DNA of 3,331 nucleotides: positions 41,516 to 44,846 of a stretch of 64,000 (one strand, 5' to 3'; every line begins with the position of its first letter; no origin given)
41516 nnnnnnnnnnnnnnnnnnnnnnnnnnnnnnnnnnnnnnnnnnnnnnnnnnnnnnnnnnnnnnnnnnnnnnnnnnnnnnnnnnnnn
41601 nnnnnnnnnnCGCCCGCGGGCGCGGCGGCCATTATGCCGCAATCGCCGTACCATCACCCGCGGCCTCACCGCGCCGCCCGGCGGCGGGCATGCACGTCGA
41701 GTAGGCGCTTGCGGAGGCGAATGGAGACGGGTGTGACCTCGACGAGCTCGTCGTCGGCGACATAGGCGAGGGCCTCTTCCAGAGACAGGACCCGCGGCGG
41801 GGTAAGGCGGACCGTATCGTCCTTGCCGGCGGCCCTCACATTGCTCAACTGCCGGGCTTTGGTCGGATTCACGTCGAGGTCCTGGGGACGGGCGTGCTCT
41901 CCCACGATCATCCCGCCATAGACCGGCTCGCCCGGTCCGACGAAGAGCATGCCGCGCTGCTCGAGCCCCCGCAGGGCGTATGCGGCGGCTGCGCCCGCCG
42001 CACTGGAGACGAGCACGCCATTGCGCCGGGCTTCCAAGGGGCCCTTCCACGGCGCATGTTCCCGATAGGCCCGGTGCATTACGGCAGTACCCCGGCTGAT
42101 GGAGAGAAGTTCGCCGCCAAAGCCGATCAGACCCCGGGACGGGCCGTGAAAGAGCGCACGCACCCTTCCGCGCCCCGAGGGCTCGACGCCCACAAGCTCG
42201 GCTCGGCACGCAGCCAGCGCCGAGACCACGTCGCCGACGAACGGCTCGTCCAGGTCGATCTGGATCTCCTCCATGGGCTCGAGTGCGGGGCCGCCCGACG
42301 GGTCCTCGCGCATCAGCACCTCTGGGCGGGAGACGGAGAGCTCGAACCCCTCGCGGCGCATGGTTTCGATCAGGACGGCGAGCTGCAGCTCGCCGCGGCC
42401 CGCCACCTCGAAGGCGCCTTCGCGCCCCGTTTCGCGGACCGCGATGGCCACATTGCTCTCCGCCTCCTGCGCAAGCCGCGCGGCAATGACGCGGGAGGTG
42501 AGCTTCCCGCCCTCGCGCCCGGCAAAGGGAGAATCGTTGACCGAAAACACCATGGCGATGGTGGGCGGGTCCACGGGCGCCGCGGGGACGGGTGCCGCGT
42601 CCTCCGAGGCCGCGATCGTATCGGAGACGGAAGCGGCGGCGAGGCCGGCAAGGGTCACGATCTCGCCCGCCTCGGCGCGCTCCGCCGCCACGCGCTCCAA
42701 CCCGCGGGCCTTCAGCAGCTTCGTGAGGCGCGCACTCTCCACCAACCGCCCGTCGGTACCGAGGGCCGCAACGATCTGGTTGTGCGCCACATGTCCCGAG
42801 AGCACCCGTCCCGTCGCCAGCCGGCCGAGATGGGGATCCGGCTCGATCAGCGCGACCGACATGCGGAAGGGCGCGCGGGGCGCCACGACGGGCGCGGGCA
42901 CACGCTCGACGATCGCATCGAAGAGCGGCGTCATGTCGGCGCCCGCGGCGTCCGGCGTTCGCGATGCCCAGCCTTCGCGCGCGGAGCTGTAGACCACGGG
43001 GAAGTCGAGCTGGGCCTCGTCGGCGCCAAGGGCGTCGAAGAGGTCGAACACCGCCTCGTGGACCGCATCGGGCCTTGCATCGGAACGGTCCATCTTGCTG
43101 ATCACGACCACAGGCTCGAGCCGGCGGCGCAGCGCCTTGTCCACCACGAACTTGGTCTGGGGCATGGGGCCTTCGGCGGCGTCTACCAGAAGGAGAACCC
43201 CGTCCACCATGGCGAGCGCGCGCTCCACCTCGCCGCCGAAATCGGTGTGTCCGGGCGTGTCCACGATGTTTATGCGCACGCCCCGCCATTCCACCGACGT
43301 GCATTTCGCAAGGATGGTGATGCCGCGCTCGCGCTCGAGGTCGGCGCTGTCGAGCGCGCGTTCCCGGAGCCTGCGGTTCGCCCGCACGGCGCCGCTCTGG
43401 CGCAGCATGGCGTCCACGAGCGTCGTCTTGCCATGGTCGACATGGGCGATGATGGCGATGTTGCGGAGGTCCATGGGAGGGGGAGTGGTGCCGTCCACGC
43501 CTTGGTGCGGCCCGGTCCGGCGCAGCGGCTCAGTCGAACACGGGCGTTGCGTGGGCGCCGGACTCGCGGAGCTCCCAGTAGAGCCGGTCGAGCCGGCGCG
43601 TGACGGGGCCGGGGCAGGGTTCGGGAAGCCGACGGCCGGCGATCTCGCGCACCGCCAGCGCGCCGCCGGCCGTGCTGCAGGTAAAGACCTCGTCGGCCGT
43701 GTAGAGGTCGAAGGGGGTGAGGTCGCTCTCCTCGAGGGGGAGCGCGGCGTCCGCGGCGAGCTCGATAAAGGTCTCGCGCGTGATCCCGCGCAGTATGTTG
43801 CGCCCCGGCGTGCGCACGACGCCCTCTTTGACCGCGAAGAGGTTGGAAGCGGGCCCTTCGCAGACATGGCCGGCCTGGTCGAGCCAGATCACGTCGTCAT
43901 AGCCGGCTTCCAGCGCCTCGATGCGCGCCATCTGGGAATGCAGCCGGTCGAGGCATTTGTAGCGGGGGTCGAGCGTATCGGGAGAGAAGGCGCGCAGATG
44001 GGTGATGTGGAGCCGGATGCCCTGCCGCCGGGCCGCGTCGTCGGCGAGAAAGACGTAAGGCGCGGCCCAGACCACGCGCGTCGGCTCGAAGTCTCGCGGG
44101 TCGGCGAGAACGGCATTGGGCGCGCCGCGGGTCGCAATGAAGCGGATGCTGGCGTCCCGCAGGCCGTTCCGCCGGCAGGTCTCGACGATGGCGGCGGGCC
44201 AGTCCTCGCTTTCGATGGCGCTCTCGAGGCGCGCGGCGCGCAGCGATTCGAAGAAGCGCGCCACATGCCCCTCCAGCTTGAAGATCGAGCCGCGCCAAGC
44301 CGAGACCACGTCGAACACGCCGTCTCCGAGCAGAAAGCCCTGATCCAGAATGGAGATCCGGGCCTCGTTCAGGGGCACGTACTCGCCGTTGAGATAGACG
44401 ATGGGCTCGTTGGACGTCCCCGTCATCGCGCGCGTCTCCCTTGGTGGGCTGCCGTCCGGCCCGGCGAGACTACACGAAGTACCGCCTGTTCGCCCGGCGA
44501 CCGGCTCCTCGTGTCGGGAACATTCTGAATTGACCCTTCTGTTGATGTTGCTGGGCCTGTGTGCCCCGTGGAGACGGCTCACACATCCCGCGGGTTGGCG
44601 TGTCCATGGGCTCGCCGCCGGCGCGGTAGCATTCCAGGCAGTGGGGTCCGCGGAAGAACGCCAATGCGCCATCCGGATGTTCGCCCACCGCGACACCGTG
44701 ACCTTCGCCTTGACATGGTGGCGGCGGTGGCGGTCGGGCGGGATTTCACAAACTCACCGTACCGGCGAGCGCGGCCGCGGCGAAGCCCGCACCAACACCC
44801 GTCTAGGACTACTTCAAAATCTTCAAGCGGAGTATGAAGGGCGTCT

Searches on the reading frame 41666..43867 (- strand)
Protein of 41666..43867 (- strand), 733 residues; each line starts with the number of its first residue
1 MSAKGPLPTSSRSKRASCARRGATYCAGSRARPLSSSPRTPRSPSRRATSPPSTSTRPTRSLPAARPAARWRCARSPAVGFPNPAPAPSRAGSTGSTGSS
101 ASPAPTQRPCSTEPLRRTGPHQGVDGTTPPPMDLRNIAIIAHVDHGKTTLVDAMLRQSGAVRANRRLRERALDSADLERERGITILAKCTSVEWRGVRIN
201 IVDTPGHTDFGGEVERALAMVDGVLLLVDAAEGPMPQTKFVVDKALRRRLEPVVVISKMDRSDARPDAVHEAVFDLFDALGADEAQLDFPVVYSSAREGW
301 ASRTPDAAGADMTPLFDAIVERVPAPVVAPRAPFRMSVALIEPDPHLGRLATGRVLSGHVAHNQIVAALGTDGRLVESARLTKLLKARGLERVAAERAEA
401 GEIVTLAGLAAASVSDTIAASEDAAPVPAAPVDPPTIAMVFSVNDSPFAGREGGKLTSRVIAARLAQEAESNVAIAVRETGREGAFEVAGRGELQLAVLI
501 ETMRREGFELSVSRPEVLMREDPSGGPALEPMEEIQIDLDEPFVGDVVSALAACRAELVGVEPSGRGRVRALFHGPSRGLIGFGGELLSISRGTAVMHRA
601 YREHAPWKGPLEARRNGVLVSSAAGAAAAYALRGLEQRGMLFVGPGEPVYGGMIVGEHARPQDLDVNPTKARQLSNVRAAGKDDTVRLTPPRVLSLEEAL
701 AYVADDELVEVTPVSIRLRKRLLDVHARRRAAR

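Call 57: search_protein_families(library=pfam, proteins=[window:41666-43867:-], max_evalue=0.00001)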
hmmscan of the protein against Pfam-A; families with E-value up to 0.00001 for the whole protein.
window:41666-43867:- (733 aa): 5 families
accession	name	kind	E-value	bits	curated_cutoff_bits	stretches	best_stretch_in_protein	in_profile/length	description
PF00009.33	GTP_EFTU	-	4.8e-54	183.3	26.5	1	133-324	2-187/188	Elongation factor Tu GTP binding domain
PF21018.2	BipA_C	-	2.3e-44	150.1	23.8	1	616-724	1-109/110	TypA/BipA C-terminal domain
PF00679.30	EFG_C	-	7.2e-15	55.2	27.9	1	529-611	3-85/89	Elongation factor G C-terminus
PF03144.31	GTP_EFTU_D2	-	7.5e-08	33.1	30.3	1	348-419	1-73/73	Elongation factor Tu domain 2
PF22042.2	EF-G_D2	-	2e-07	31.5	27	1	333-419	1-82/84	Elongation factor G domain 2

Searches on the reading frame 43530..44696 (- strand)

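Call 57: search_protein_families(library=pfam, proteins=[window:43530-44696:-], max_evalue=0.00001)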
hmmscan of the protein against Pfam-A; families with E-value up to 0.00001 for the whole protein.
window:43530-44696:- (388 aa): 1 family
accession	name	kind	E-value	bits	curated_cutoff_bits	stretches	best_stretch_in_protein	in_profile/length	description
PF01063.24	Aminotran_4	-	3.1e-48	165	28.5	1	126-352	1-223/223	Amino-transferase class IV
